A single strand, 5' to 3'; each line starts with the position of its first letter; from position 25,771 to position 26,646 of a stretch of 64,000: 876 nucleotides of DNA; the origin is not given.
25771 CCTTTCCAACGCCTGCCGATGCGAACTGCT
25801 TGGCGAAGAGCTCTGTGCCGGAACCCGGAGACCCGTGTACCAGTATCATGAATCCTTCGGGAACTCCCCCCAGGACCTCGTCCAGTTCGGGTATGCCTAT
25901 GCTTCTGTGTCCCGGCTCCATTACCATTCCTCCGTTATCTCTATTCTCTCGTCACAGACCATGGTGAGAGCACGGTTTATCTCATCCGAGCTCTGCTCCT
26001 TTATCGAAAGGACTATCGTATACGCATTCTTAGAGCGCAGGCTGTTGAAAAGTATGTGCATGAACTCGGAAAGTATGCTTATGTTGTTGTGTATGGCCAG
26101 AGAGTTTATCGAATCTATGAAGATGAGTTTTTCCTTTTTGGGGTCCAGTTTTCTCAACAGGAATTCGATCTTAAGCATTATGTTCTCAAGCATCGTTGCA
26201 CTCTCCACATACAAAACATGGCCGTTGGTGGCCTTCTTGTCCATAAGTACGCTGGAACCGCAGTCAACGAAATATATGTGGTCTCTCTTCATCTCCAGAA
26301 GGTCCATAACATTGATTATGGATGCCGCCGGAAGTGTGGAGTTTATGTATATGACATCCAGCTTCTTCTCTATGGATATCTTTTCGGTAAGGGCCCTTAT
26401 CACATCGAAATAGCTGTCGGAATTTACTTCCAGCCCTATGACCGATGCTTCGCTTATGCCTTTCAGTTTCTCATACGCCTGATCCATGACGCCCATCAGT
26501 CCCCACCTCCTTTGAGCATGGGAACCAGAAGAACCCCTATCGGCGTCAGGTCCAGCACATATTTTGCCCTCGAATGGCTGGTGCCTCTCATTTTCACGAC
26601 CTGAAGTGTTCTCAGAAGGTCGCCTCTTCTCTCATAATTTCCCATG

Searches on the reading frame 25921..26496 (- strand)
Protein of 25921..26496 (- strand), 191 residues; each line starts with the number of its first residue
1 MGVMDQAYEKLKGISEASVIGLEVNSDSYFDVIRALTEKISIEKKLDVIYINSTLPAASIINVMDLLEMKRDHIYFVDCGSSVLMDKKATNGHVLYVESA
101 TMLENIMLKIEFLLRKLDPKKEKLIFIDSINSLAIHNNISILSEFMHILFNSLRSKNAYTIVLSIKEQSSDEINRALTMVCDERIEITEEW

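Call 27: search_protein_families(library=pfam, proteins=[window:25921-26496:-], max_evalue=0.01)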
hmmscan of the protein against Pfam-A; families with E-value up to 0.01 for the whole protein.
window:25921-26496:- (191 aa): 2 families
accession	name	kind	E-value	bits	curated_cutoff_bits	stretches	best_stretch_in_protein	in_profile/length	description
PF06745.19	ATPase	-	0.0032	17.3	26.6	1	73-174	82-172/231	KaiC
PF10483.15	Elong_Iki1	-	0.0041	17.1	22.5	1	69-151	39-119/292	Elongator subunit Iki1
